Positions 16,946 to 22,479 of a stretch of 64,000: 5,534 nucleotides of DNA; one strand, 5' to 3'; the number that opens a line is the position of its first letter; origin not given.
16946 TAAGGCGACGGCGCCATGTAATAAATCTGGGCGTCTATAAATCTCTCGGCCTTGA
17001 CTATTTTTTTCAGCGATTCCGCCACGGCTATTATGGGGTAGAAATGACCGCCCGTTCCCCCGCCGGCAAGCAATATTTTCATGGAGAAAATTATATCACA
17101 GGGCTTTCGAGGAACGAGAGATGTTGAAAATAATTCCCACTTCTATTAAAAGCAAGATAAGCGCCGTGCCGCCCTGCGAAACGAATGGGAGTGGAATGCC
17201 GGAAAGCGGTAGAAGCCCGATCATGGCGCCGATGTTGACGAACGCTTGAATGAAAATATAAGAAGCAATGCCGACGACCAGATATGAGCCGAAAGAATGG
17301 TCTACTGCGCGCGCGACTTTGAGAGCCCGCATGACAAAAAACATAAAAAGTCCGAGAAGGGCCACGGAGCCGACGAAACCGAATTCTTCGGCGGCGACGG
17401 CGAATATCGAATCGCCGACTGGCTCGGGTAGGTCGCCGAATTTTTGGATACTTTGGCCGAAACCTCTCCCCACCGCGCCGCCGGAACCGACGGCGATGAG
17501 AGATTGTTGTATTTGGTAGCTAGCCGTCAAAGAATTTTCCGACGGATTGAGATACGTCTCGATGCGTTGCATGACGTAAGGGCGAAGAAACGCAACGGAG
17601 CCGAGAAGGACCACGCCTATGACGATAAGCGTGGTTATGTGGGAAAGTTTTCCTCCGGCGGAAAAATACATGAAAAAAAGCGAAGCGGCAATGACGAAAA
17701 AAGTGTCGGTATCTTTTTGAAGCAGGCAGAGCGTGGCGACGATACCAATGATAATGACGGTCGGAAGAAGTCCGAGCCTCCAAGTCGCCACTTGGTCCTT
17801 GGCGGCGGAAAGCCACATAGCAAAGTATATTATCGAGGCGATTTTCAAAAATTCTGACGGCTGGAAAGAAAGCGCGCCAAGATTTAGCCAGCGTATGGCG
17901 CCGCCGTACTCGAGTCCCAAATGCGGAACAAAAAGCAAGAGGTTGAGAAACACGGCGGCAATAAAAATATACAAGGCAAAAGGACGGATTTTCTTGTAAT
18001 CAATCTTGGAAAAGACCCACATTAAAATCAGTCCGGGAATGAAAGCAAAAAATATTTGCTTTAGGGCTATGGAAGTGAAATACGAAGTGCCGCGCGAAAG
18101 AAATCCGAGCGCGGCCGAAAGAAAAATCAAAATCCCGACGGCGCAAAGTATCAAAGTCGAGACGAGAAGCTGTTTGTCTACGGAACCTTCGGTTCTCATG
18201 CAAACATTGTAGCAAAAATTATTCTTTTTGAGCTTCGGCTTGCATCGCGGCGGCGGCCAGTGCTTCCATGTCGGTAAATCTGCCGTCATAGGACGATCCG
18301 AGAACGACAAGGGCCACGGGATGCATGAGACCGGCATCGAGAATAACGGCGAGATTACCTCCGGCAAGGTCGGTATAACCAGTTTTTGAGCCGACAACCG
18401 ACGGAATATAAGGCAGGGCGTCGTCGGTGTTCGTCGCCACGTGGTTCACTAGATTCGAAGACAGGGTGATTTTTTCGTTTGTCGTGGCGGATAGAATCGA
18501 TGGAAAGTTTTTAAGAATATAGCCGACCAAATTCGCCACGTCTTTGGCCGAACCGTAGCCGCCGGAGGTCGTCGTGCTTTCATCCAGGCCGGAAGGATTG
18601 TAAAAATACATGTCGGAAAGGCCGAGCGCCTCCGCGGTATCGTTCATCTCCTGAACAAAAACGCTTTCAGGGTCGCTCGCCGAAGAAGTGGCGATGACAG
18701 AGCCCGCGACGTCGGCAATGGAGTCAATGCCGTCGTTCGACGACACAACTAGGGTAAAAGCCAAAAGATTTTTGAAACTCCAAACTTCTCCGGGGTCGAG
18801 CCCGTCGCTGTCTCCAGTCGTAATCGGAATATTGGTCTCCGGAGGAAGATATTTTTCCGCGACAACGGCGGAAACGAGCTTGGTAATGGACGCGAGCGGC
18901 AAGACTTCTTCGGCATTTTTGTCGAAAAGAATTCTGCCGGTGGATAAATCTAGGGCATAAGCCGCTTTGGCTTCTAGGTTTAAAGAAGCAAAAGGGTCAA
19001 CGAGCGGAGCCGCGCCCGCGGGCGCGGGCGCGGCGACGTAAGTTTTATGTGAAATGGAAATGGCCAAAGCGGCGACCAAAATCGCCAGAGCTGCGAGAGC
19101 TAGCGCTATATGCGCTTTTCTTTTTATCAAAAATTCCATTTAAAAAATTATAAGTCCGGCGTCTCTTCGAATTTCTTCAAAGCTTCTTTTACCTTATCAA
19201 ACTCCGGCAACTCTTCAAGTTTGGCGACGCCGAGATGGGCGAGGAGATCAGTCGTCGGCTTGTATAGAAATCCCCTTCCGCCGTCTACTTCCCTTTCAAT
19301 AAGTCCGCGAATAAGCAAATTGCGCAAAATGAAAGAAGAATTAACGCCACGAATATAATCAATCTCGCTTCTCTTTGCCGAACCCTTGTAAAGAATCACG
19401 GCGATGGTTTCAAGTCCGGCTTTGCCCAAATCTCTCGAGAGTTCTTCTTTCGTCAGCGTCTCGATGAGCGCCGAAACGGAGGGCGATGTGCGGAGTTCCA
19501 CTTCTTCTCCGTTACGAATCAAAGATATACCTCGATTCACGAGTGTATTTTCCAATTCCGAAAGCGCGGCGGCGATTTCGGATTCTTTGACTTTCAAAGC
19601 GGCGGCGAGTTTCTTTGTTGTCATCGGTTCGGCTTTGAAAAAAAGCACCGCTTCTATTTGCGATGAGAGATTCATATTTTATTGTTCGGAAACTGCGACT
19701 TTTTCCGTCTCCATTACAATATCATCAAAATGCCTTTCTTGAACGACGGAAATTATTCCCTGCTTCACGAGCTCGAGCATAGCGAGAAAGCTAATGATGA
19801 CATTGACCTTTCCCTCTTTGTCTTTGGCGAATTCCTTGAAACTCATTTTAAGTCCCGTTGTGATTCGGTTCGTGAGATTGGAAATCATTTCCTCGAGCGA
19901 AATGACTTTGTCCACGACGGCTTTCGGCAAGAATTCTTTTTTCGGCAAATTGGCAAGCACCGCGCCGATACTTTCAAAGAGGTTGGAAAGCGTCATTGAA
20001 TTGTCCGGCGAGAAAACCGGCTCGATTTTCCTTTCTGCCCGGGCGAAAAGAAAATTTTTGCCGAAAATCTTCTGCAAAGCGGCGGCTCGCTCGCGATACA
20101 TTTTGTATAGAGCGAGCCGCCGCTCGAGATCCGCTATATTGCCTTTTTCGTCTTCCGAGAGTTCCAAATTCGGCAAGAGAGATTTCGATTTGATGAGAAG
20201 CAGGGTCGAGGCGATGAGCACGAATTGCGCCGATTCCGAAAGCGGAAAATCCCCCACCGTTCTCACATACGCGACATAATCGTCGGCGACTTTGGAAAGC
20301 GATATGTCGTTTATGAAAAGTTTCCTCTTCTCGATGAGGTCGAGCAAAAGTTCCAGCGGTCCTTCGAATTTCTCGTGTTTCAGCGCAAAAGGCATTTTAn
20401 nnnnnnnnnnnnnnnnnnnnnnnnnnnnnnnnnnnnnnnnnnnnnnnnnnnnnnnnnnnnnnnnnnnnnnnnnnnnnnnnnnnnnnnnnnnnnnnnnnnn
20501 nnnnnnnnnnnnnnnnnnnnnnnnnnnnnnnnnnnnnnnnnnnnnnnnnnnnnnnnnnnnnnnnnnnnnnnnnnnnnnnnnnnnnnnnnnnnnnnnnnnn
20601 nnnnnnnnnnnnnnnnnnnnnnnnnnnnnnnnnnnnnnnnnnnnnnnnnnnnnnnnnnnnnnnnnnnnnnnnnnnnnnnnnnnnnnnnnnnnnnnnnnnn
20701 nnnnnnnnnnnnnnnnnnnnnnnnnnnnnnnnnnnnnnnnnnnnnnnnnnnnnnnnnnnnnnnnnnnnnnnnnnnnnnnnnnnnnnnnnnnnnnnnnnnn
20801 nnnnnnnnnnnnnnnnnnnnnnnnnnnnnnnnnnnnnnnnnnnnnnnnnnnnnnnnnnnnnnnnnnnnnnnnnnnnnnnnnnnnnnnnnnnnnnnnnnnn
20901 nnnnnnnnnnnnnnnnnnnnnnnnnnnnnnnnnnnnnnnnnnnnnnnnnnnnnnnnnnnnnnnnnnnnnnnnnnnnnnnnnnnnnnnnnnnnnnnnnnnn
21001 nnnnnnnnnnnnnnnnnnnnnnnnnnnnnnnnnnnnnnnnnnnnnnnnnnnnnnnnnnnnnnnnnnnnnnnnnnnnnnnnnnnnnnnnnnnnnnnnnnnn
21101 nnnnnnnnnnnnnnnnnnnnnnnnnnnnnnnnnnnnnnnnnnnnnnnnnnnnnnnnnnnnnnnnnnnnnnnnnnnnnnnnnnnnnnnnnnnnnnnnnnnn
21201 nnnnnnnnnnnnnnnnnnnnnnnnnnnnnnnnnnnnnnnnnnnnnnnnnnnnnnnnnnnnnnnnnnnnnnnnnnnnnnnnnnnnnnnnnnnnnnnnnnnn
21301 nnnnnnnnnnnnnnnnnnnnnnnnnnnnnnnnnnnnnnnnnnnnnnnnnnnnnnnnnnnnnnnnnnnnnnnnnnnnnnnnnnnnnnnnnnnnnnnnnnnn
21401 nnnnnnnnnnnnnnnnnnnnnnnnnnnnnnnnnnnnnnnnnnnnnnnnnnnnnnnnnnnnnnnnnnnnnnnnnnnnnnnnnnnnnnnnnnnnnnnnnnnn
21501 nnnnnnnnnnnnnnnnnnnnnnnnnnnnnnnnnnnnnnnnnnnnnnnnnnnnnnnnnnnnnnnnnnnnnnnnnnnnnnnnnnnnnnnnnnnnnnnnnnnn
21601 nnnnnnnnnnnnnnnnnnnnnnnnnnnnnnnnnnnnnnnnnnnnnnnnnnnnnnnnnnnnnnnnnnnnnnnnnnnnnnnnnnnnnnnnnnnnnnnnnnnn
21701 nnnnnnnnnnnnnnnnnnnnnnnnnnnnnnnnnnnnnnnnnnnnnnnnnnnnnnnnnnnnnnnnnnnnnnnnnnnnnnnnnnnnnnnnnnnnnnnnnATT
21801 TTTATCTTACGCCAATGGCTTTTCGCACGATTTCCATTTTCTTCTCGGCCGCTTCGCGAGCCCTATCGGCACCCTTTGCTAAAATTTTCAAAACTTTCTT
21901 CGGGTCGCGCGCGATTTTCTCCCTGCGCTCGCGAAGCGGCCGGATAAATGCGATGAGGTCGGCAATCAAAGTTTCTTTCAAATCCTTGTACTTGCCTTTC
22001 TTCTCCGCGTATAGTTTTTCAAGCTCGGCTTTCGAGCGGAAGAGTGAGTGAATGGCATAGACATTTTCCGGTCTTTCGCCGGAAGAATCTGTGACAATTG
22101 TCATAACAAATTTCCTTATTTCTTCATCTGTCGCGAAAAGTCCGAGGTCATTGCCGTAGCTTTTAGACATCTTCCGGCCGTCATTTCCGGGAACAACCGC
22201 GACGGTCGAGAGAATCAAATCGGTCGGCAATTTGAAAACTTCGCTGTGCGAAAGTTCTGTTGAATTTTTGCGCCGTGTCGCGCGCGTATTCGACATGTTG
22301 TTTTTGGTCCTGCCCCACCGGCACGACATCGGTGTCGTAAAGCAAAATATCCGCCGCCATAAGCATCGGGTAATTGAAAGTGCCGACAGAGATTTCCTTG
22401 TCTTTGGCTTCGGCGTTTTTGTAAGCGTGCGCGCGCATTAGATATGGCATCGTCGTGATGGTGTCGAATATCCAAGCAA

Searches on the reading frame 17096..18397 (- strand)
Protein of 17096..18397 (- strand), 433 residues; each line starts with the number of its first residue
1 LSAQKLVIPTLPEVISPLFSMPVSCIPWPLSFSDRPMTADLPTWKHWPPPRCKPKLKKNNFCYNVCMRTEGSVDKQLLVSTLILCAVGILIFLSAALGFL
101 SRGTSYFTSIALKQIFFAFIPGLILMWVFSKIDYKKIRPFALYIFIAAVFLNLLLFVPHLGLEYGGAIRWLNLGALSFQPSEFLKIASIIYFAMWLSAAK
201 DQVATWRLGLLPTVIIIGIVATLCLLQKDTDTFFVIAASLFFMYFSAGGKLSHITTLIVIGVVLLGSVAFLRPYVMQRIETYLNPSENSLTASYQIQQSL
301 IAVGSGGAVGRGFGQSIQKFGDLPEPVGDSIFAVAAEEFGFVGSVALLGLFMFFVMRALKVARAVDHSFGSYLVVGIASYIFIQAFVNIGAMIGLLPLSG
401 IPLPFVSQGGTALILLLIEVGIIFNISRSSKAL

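Call 48: search_protein_families(library=pfam, max_evalue=0.001, proteins=[window:17096-18397:-])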
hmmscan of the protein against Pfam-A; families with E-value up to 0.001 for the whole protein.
window:17096-18397:- (433 aa): 1 family
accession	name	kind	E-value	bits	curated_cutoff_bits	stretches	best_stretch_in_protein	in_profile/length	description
PF01098.24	FTSW_RODA_SPOVE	-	2.5e-90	303.5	26.4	1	76-431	2-355/356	Cell cycle protein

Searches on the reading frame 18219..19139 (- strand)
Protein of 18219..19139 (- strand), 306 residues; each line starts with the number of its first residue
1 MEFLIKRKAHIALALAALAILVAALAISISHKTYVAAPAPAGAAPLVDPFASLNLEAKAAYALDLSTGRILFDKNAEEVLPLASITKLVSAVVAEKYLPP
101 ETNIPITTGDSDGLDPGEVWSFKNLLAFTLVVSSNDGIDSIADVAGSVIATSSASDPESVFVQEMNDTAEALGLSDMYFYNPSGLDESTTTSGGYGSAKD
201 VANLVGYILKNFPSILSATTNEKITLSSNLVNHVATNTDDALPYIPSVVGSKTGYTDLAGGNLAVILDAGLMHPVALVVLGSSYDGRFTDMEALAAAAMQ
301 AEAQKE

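Call 48: search_protein_families(library=pfam, max_evalue=0.001, proteins=[window:18219-19139:-])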
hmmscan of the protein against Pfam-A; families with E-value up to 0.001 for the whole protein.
window:18219-19139:- (306 aa): 2 families
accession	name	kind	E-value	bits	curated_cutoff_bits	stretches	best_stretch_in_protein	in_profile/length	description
PF00768.25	Peptidase_S11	-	6.7e-30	104.8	27.6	1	54-282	9-237/239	D-alanyl-D-alanine carboxypeptidase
PF13354.11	Beta-lactamase2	-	0.0003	20.7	22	0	61-224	3-160/214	Beta-lactamase enzyme family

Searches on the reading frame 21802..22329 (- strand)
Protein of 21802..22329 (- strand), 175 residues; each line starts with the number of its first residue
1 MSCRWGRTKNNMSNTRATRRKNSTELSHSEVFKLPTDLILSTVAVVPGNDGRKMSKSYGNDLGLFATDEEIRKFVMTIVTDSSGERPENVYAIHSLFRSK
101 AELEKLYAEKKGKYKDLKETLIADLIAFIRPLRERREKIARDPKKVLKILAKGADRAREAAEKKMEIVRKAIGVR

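Call 48: search_protein_families(library=pfam, max_evalue=0.001, proteins=[window:21802-22329:-])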
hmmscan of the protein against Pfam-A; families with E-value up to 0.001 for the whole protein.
window:21802-22329:- (175 aa): 1 family
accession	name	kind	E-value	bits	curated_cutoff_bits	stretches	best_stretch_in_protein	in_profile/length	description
PF00579.31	tRNA-synt_1b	-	1.6e-07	31.4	21.1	1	18-120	171-265/292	tRNA synthetases class I (W and Y)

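Call 91: find_encoding_contigs(protein=window:21802-22329:-, flank=3000, max_places=4)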
Protein window:21802-22329:- (175 aa): no gene with exactly this product is on record in the collection.
